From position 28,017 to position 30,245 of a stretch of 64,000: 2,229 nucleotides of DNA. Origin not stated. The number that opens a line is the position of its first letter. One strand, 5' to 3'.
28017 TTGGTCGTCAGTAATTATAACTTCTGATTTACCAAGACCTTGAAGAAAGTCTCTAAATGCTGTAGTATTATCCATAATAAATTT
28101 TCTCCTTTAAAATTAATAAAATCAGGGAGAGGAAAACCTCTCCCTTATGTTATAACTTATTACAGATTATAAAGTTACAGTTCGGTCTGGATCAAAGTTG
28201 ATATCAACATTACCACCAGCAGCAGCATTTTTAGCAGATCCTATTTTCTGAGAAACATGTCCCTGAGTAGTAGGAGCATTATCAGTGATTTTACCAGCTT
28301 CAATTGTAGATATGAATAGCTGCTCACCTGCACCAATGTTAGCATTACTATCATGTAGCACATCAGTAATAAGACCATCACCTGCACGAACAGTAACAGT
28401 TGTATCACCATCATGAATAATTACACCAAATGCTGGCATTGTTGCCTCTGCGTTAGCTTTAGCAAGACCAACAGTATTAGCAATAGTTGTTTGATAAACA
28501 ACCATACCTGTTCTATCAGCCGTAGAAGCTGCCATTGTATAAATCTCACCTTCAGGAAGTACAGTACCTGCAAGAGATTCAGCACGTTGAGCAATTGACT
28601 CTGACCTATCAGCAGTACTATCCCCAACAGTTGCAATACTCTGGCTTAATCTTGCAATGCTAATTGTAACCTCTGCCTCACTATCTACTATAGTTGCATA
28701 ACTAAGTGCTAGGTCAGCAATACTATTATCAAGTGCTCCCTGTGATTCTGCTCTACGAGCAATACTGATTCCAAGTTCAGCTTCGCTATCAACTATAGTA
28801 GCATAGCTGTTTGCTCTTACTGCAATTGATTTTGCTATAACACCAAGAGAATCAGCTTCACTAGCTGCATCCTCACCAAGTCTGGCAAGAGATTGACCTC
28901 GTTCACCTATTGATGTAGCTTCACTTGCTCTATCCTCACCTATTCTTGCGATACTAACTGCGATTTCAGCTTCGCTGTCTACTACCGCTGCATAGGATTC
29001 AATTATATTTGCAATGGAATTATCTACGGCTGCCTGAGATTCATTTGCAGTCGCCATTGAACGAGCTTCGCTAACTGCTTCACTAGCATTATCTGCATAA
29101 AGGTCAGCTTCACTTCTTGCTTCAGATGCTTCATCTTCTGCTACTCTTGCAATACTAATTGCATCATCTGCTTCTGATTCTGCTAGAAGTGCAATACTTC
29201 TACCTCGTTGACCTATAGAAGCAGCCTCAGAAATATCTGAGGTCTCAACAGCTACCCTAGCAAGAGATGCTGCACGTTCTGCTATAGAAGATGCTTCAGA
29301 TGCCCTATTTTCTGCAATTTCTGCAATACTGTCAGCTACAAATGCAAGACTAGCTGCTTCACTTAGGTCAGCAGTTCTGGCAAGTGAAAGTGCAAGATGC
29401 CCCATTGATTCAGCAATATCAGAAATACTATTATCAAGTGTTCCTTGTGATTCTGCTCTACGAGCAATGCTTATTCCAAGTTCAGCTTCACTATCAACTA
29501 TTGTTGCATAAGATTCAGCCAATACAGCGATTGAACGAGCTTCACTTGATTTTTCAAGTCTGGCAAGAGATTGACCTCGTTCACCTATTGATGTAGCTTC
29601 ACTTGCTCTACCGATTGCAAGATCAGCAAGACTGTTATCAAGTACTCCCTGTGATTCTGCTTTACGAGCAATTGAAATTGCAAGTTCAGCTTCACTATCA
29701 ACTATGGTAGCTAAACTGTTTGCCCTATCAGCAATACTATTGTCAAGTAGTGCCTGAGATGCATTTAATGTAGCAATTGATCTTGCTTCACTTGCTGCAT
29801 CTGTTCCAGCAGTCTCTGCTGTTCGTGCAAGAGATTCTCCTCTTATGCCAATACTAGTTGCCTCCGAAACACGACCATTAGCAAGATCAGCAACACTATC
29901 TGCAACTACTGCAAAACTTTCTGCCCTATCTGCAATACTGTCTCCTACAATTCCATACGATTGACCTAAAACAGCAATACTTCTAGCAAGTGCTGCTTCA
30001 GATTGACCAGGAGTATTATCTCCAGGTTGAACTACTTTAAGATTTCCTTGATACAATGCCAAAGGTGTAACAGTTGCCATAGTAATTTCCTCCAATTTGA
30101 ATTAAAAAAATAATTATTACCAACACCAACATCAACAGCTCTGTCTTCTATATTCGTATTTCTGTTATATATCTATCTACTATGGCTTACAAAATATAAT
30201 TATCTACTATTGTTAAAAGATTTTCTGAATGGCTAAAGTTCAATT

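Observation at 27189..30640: Modular fibre locus: swapped N- and C-terminal domains and approx. 80-bp recombinogenic repeats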

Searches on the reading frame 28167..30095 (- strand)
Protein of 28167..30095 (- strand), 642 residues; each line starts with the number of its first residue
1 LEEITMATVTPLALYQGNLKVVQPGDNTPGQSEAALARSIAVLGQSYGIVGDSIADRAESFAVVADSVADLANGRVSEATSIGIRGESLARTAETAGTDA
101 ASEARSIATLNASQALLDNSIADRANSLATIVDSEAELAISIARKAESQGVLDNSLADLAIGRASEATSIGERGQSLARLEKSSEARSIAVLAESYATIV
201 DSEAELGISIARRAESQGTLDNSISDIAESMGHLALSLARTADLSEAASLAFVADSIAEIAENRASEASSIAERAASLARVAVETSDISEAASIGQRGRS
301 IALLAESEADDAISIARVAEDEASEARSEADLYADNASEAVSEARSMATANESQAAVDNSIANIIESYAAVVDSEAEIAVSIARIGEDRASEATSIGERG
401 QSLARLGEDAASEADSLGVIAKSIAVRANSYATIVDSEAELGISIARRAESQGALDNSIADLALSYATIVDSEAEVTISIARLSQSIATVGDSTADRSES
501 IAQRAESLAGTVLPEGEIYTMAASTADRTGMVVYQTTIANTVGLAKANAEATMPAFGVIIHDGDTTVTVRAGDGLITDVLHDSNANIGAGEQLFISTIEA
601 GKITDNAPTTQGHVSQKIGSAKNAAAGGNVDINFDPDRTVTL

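Call 7: search_protein_families(library=phrogs, proteins=[window:28167-30095:-], max_evalue=0.01)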
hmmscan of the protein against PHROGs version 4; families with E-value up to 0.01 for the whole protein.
window:28167-30095:- (642 aa): 0 families

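Call 8: search_protein_families(library=pfam, proteins=[window:28167-30095:-], max_evalue=0.01)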
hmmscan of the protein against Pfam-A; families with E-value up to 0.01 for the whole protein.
window:28167-30095:- (642 aa): 0 families

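Call 12: find_homologous_proteins(query=window:28167-30095:-)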
Query window:28167-30095:- (642 aa): 16 proteins with E <= 0.001 among 8000 candidates.
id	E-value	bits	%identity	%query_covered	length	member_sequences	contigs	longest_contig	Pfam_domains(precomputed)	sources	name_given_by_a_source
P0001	1.5e-78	283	35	78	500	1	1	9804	-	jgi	-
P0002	3.2e-51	193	41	55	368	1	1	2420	-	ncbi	-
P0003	4.0e-48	183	39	57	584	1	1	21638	-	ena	-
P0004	1.1e-45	175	35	67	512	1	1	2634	-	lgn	-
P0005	1.4e-38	151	43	38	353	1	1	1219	-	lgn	-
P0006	1.7e-38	151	35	65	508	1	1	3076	-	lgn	-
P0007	3.6e-36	143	36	65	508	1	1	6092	-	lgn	-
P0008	6.8e-36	143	43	40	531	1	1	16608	-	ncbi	-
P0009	7.7e-35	139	37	71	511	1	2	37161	-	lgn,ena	-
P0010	1.6e-34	138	36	68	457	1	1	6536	-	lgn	-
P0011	2.4e-30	124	49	38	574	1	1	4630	PF07622.20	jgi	-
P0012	2.4e-16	78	45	33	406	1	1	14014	-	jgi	jgi:hypothetical protein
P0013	2.9e-7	48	32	36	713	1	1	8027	PF09956.16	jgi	jgi:hypothetical protein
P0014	5.4e-7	47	46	20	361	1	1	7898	-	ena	-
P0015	4.5e-6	44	39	14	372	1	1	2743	-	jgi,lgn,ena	-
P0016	1.5e-4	39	46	18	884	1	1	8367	-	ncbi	-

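Call 13: search_solved_structures(query=window:28167-30095:-, max_evalue=1)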
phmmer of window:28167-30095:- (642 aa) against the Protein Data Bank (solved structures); distinct sequences matched with E-value up to 1: 1.
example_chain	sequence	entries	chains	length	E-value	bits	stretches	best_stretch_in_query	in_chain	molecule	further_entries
8qae_A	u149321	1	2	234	5.8e-07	32.2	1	119-319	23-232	sc-apCC-6-SLLA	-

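Call 16: search_protein_families(library=pfam, proteins=[P0013, P0001, P0011], max_evalue=10)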
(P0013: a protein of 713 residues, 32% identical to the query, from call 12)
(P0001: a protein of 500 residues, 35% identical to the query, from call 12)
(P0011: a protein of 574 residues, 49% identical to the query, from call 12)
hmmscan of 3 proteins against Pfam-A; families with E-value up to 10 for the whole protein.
P0013 (713 aa): 3 families
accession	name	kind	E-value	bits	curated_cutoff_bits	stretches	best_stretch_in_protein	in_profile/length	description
PF09956.15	Phage_cement_2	-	4.2e-06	27.5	24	2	630-695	29-89/103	Phage cement protein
PF19755.4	DUF6242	-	0.3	11.4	29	1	209-311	125-216/217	Domain of unknown function (DUF6242)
PF03478.24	Beta-prop_KIB1-4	-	0.94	9.4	27.4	0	383-436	81-126/242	KIB1-4 beta-propeller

P0001 (500 aa): 4 families
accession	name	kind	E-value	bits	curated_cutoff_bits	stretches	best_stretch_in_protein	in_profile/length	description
PF08653.15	DASH_Dam1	-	0.052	13.8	26.6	1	334-376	7-49/56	DASH complex subunit Dam1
PF14855.11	PapJ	-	0.055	13.6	25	1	28-116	90-176/187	Pilus-assembly fibrillin subunit, chaperone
PF13747.11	DUF4164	-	0.23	12.4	27.2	1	211-276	5-70/89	Domain of unknown function (DUF4164)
PF23473.1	LysM3_LYK4_5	-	0.77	10.3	29.3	1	332-354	10-32/48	LYK4/5 LysM3 domain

P0011 (574 aa): 1 family
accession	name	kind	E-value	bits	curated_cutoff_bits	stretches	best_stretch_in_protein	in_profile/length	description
PF25796.1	BREX_BrxC_4th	-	3.2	7.7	27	1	327-375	99-148/173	BREX ATP-binding protein BrxC 4th domain with six-stranded beta sheet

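Call 51: find_encoding_contigs(protein=P0009, flank=10000, max_places=2)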
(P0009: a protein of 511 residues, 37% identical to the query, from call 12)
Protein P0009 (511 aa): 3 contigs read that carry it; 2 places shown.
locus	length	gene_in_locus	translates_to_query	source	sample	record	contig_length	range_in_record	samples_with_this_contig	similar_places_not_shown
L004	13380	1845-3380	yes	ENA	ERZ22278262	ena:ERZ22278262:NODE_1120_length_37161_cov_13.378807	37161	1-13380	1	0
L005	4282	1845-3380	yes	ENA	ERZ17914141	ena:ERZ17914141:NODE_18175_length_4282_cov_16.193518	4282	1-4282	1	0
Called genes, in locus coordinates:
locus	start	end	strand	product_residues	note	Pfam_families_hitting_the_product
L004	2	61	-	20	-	?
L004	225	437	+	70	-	-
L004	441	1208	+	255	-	PF00535:Glycos_transf_2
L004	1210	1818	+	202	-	-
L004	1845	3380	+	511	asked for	-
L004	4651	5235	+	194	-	-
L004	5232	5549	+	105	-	-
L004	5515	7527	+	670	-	PF02518:HATPase_c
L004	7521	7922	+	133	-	PF00072:Response_reg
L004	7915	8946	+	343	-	PF00072:Response_reg (weak), PF01590:GAF (weak)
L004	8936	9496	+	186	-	-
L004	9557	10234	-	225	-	PF01464:SLT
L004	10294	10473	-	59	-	-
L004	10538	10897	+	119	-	-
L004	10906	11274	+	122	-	-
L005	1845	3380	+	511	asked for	-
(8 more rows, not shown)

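Call 52: find_encoding_contigs(protein=P0003, flank=10000, max_places=2)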
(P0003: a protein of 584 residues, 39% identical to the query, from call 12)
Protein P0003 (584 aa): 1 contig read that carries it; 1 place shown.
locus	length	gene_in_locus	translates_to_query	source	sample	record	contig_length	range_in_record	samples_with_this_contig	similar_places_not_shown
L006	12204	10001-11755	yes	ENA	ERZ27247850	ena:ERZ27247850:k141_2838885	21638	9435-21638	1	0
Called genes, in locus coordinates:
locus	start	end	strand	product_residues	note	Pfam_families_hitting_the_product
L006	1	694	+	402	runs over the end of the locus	-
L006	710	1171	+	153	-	PF00436:SSB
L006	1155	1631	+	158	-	PF08241:Methyltransf_11 (weak)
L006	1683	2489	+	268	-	-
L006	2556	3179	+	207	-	PF24392:Parb-CE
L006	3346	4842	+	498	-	PF00303:Thymidylat_synt (weak), PF14251:PterinBD-DUF4346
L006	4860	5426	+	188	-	PF05838:Glyco_hydro_108, PF09374:PG_binding_3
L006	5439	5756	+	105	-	PF04358:DsrC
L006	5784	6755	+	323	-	PF03215:Rad17 (faint), PF05496:RuvB_N (weak), PF13177:DNA_pol3_delta2 (faint), PF24883:NPHP3_N (faint), PF13173:AAA_14 (weak), PF13401:AAA_22 (faint), PF20720:nSTAND3 (weak), PF00004:AAA, +1 more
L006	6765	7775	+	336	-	-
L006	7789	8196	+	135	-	-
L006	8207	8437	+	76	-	-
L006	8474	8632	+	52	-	-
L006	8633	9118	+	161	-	-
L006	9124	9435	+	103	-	-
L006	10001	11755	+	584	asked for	-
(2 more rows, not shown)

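Call 53: find_encoding_contigs(protein=P0001, flank=10000, max_places=2)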
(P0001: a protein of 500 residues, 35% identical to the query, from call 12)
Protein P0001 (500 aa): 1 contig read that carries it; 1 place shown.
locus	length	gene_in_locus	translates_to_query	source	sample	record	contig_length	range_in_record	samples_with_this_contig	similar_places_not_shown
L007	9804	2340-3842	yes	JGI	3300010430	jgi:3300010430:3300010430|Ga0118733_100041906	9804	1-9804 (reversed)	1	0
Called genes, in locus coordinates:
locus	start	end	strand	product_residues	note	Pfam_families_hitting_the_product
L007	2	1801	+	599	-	?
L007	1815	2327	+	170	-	-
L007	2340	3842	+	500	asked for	-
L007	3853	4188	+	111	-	-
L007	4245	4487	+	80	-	-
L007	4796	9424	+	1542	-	PF02018:CBM_4_9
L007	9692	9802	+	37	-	?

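Call 60: find_related_loci(query=window:28167-30095:-, collection=viral_contigs, flank=6000)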
Query window:28167-30095:- (642 aa) in viral_contigs; peptide patterns used: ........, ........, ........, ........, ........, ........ (x = any residue, [..] = any of these).
23 stretches matched a pattern, but none encodes a relative of the query by tblastn (E <= 1e-3).

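Call 64: find_related_loci(query=A2, collection=viral_contigs, flank=8000)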
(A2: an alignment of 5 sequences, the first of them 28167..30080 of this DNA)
Query A2 (637 aa) in viral_contigs; peptide patterns used: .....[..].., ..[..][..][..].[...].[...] (x = any residue, [..] = any of these).
122 stretches matched a pattern, but none encodes a relative of the query by tblastn (E <= 1e-3).

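Call 84: search_dna_similar(query=window:28167-30095:-, collection=phages, mode=protein, max_rows=15, max_evalue=0.001)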
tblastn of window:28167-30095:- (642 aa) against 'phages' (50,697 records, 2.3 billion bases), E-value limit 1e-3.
No match.

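Call 87: find_encoding_contigs(protein=P0010, flank=6000, max_places=2)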
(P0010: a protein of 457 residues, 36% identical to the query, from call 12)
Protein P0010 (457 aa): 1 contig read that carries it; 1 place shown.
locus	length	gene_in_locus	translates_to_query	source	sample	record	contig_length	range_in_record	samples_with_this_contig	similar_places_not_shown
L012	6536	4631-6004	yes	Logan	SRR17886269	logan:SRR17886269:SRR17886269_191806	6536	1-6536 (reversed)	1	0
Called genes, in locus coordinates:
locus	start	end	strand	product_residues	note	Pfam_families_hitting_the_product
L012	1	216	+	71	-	?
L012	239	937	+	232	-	-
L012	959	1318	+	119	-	-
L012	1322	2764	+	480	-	-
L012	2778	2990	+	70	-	-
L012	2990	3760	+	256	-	PF00535:Glycos_transf_2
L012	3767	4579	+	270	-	-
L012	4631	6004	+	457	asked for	-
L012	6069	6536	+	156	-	?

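Call 88: find_encoding_contigs(protein=P0007, flank=6000, max_places=2)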
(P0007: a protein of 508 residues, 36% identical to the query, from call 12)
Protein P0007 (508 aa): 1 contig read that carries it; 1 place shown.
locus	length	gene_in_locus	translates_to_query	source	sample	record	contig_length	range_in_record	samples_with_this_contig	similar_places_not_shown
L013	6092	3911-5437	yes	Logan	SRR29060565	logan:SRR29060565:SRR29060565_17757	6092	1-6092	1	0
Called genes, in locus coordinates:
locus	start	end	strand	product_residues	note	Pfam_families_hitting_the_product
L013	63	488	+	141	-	-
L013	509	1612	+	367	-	PF13540:RCC1_2 (faint), PF25390:WD40_RLD, PF00415:RCC1, PF25390:WD40_RLD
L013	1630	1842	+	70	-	-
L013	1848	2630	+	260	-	PF00535:Glycos_transf_2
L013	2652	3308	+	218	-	-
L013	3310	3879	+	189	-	PF14301:DUF4376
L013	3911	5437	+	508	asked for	-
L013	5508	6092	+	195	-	?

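Call 89: find_encoding_contigs(protein=P0008, flank=10000, max_places=2)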
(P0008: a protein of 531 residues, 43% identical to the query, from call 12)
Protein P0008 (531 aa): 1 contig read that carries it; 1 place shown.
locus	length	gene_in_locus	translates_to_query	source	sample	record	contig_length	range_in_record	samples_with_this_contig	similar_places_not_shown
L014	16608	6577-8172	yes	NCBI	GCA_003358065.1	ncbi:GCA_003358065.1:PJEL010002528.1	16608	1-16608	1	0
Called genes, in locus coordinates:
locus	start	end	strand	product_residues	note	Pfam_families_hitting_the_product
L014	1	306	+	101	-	?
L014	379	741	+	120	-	-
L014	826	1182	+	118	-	-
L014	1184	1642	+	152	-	-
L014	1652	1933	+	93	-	-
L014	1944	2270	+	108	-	-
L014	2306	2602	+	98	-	-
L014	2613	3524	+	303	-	-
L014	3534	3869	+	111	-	-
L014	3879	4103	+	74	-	-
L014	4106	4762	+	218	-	-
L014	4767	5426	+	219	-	PF13847:Methyltransf_31 (weak), PF08242:Methyltransf_12, PF13649:Methyltransf_25 (weak)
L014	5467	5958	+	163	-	-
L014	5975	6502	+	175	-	-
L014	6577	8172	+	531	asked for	-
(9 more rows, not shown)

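Call 98: list_cluster_members(proteins=[P0017, P0020, P0002, P0016, P0018, window:28167-30080:-])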
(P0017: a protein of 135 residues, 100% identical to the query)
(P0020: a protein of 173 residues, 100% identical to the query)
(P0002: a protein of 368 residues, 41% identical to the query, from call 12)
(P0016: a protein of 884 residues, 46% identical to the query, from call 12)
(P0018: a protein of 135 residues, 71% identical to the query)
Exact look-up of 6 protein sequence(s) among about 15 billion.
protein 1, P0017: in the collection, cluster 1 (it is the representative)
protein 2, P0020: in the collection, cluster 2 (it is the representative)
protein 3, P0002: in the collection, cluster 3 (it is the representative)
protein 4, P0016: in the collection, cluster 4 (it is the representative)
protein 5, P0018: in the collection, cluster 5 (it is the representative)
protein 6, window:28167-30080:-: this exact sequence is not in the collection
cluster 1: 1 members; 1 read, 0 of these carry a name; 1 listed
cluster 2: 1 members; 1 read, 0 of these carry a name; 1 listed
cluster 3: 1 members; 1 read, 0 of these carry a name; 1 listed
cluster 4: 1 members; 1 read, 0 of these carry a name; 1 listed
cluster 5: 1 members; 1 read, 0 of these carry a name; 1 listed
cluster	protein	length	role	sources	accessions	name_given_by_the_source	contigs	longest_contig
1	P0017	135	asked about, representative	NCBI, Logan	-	-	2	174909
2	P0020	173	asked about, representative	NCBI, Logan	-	-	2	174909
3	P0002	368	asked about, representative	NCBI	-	-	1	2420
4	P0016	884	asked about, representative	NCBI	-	-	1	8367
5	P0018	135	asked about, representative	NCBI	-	-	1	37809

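Call 99: find_related_loci(query=A2, collection=genome_contigs, flank=8000)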
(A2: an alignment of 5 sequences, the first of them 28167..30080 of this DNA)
Query A2 (637 aa) in genome_contigs; peptide patterns used: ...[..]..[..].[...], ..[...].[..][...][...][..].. (x = any residue, [..] = any of these).
23 stretches matched a pattern, but none encodes a relative of the query by tblastn (E <= 1e-3).
